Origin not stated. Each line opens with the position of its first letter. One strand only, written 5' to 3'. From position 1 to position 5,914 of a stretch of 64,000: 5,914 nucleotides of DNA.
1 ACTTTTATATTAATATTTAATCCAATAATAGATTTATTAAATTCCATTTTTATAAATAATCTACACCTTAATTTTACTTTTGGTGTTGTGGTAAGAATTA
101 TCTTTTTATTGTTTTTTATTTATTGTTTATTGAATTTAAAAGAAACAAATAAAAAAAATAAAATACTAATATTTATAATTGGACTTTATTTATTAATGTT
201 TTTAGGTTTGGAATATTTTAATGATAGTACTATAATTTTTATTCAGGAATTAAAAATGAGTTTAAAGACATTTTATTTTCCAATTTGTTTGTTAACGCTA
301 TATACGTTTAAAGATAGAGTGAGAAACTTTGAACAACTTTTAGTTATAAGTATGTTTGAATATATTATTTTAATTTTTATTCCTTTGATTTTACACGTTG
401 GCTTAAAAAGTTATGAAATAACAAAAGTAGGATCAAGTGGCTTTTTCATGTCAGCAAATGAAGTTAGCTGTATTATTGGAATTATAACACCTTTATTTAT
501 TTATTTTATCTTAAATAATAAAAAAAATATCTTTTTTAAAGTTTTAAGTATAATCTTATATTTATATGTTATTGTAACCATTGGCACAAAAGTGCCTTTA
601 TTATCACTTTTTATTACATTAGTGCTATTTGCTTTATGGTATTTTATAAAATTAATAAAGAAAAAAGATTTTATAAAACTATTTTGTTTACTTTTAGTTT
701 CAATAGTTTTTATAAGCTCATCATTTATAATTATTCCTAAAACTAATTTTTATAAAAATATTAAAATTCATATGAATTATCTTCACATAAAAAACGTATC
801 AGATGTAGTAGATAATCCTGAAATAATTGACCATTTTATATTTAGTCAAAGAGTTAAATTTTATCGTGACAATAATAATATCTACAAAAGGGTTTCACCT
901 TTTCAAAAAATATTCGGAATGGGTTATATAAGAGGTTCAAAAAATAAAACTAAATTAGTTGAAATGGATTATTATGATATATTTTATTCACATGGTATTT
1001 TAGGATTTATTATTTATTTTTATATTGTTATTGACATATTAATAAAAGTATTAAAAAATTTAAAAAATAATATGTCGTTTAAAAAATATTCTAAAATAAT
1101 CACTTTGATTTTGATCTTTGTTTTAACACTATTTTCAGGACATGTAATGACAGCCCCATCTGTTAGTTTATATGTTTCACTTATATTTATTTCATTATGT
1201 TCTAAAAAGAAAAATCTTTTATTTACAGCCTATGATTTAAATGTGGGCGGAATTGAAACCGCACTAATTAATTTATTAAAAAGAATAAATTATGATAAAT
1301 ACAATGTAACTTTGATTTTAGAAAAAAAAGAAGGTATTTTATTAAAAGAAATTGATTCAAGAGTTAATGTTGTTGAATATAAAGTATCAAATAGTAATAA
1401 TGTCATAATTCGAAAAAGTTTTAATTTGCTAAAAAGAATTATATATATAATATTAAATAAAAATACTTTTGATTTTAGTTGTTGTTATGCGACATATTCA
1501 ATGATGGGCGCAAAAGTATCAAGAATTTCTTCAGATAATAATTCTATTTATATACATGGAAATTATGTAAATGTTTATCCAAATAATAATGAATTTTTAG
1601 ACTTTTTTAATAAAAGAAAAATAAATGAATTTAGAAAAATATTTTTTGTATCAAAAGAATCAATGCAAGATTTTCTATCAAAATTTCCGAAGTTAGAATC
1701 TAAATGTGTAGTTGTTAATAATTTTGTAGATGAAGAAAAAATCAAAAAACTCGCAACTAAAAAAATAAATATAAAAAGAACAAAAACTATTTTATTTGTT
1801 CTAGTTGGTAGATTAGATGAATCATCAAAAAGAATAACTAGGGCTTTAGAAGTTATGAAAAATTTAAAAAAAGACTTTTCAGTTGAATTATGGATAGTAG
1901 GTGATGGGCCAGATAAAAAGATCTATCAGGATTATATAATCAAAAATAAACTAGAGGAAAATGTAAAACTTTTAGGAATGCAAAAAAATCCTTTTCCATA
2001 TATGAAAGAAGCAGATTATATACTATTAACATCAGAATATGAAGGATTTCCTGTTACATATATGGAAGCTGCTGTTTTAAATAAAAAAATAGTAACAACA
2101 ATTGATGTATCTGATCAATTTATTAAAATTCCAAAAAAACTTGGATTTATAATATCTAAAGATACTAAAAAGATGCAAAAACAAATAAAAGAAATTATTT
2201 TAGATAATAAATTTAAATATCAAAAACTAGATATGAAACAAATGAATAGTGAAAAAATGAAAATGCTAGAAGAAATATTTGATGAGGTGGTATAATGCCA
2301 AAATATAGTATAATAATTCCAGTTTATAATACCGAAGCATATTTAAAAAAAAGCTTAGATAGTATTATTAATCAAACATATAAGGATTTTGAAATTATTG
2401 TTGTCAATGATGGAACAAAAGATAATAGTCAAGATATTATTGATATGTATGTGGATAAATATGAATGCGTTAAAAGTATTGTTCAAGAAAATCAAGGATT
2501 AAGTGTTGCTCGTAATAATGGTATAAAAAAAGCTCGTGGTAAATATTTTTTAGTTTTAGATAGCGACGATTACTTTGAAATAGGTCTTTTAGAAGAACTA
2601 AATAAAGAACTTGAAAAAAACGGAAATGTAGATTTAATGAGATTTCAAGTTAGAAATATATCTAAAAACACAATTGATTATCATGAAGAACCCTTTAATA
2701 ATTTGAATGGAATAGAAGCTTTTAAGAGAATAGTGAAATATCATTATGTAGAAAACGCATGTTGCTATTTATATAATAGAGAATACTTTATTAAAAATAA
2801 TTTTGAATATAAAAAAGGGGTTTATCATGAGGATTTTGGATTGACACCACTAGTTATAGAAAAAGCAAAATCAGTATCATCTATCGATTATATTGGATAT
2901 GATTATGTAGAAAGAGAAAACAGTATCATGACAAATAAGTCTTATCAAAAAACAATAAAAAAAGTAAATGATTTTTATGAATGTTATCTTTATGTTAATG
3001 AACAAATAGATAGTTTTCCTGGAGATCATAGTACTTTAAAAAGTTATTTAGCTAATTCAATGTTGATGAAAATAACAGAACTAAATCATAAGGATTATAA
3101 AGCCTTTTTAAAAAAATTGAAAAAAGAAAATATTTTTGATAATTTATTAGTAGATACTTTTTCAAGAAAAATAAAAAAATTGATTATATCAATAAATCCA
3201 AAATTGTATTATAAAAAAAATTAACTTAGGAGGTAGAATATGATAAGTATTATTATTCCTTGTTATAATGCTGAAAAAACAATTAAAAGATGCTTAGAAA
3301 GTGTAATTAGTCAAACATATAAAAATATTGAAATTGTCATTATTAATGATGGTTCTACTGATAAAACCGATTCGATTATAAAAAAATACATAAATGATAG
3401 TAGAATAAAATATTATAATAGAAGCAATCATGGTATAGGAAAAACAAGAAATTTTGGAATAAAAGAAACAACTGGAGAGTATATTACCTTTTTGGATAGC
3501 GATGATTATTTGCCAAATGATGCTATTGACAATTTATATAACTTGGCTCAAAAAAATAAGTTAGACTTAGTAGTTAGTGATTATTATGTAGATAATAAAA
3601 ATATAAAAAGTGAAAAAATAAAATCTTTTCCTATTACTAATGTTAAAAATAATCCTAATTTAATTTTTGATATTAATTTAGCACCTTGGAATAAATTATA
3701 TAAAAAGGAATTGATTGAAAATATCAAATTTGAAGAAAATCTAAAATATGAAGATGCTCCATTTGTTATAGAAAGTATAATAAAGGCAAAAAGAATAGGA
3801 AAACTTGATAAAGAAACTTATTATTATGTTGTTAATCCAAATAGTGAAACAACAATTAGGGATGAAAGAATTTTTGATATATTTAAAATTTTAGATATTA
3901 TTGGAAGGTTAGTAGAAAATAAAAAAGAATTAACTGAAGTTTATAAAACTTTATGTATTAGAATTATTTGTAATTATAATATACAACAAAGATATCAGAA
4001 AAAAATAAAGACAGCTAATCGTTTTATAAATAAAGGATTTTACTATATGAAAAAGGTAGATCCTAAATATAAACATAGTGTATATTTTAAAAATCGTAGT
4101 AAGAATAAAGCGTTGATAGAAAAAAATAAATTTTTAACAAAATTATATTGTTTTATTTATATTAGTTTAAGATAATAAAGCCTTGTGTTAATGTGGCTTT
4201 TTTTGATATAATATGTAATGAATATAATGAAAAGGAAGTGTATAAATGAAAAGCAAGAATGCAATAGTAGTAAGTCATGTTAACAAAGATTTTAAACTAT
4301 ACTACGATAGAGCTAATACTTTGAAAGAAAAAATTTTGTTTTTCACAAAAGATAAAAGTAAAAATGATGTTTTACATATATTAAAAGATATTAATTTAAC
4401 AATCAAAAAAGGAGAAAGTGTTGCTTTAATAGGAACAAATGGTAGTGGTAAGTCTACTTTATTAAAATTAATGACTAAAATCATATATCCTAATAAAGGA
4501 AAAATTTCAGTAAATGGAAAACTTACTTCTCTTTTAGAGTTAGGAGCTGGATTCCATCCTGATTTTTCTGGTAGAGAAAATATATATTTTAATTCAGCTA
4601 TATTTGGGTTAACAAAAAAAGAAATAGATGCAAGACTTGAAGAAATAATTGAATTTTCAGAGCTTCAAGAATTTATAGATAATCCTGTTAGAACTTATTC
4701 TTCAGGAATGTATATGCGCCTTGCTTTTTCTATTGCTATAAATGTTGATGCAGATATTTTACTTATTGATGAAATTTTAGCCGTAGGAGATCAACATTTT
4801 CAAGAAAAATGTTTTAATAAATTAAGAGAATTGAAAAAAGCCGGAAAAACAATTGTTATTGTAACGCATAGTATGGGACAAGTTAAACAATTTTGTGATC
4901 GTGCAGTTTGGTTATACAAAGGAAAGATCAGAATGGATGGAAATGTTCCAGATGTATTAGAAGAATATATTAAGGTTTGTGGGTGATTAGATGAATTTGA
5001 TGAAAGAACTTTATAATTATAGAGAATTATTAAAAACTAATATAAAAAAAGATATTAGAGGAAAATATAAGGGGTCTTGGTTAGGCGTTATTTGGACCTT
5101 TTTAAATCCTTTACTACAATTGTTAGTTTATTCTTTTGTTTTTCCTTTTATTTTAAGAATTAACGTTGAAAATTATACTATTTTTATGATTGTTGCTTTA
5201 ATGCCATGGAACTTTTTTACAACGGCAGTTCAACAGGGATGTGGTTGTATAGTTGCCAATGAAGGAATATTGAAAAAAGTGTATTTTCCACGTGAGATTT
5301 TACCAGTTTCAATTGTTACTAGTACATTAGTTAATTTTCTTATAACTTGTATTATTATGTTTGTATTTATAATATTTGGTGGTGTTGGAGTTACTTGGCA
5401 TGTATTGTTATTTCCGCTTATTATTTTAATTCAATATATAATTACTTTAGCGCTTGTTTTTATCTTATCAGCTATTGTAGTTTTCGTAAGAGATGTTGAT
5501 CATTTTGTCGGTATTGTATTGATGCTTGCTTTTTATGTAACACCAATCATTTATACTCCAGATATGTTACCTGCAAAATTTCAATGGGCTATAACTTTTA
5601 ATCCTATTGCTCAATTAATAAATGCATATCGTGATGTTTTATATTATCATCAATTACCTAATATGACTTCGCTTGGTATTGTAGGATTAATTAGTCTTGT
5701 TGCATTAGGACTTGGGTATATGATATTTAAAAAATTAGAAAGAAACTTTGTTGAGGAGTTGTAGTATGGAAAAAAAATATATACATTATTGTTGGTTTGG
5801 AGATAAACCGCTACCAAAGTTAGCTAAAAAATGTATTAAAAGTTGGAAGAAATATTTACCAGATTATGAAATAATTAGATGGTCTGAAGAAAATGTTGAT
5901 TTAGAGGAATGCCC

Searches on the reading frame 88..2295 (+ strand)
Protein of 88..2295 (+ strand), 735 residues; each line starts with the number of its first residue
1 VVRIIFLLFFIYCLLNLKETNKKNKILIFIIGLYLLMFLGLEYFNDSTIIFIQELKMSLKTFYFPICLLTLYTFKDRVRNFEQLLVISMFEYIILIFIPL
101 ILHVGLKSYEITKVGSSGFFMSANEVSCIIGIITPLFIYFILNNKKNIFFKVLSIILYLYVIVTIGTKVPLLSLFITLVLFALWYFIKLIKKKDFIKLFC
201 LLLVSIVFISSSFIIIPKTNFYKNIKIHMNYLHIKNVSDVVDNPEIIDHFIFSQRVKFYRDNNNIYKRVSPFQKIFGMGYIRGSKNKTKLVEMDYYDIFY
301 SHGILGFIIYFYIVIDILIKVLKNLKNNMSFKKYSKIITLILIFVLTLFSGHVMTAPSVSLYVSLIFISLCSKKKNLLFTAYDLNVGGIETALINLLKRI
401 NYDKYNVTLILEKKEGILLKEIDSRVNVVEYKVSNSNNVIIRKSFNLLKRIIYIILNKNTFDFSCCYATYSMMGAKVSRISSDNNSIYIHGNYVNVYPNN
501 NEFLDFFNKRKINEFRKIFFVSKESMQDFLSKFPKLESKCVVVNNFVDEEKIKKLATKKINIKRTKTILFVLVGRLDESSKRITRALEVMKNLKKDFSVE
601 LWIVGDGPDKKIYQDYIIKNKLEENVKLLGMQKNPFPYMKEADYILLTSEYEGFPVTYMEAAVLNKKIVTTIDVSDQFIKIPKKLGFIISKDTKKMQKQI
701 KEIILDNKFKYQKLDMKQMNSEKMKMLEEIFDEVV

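Call 25: search_protein_families(library=pfam, proteins=[window:88-2295:+], max_evalue=0.001)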
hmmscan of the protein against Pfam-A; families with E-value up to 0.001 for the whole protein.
window:88-2295:+ (735 aa): 4 families
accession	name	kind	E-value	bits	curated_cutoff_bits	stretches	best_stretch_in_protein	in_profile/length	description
PF13425.11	O-antigen_lig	-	2.1e-44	152.6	31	2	247-368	328-453/462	O-antigen ligase like membrane protein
PF13692.12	Glyco_trans_1_4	-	1.2e-17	64.9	27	1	570-704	4-140/142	Glycosyl transferases group 1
PF00534.26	Glycos_transf_1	-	4.9e-17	62.4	26.4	1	558-708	6-160/172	Glycosyl transferases group 1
PF13439.12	Glyco_transf_4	-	0.00039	20.9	28.5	1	386-550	1-169/170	Glycosyltransferase Family 4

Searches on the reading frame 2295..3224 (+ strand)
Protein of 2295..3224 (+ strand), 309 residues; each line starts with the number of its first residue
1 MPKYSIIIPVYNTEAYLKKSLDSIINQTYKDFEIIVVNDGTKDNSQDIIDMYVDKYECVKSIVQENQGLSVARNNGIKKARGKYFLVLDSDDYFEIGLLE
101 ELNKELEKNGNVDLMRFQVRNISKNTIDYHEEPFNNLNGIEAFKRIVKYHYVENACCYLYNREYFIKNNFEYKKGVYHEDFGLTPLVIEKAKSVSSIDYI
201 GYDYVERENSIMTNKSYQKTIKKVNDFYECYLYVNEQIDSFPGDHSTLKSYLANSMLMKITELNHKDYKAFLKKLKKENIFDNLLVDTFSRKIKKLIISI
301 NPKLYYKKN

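Call 25: search_protein_families(library=pfam, proteins=[window:2295-3224:+], max_evalue=0.001)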
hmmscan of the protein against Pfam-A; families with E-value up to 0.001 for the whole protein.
window:2295-3224:+ (309 aa): 3 families
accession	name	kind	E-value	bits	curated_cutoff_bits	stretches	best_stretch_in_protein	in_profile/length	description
PF00535.33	Glycos_transf_2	-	4.1e-38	131.4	23.3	1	5-165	1-164/168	Glycosyl transferase family 2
PF13641.12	Glyco_tranf_2_3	-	1.2e-09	39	27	1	2-106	1-111/230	Glycosyltransferase like family 2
PF10111.15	Glyco_tranf_2_2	-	6.8e-08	32.8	27.3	1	5-112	1-117/276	Glycosyltransferase like family 2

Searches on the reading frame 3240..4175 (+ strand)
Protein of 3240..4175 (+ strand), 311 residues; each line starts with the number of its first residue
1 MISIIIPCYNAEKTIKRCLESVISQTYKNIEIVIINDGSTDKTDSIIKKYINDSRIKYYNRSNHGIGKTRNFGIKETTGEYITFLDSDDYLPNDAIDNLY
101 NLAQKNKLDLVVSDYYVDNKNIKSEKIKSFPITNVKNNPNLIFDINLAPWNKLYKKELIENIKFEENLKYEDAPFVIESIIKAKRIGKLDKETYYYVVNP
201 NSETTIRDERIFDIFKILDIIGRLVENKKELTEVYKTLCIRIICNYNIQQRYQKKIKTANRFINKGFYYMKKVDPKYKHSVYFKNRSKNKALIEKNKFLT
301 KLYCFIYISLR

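Call 25: search_protein_families(library=pfam, proteins=[window:3240-4175:+], max_evalue=0.001)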
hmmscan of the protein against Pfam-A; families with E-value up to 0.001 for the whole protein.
window:3240-4175:+ (311 aa): 3 families
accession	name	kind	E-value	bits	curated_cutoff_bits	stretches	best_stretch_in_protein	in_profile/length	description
PF00535.33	Glycos_transf_2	-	9.7e-41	139.9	23.3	1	3-137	1-132/168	Glycosyl transferase family 2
PF10111.15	Glyco_tranf_2_2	-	8.1e-16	58.8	27.3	1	3-109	1-112/276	Glycosyltransferase like family 2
PF13641.12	Glyco_tranf_2_3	-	1.2e-11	45.5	27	1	2-119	3-127/230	Glycosyltransferase like family 2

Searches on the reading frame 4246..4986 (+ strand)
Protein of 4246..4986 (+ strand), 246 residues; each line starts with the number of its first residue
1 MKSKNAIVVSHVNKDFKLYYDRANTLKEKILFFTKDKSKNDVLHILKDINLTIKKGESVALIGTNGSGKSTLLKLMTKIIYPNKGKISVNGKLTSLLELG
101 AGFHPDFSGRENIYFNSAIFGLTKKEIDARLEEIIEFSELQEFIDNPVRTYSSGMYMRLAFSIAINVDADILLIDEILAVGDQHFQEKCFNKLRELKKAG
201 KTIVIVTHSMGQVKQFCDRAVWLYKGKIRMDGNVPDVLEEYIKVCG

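Call 25: search_protein_families(library=pfam, proteins=[window:4246-4986:+], max_evalue=0.001)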
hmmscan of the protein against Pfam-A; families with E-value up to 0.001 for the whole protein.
window:4246-4986:+ (246 aa): 4 families
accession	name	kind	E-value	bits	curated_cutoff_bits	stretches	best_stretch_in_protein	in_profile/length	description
PF00005.33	ABC_tran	-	3.1e-22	80.1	25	1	46-177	1-135/137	ABC transporter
PF13555.12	AAA_29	-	1.9e-06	27.9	27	1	51-90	17-55/61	P-loop containing region of AAA domain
PF02463.25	SMC_N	-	7.4e-05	22.7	40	0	58-74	26-42/220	RecF/RecN/SMC N terminal domain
PF13401.12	AAA_22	-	0.0009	20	27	0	57-202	6-115/130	AAA domain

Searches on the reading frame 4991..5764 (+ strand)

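Call 25: search_protein_families(library=pfam, proteins=[window:4991-5764:+], max_evalue=0.001)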
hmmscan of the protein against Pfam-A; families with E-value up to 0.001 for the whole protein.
window:4991-5764:+ (257 aa): 3 families
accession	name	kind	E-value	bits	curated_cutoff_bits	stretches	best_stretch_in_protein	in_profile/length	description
PF01061.29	ABC2_membrane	-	4.2e-20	72.6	26.9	1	13-218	2-211/211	ABC-2 type transporter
PF12698.13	ABC2_membrane_3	-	4.7e-05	23.1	31.6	1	109-241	211-344/347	ABC-2 family transporter protein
PF12679.13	ABC2_membrane_2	-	0.00014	21.7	27.2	1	109-248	121-280/283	ABC-2 family transporter protein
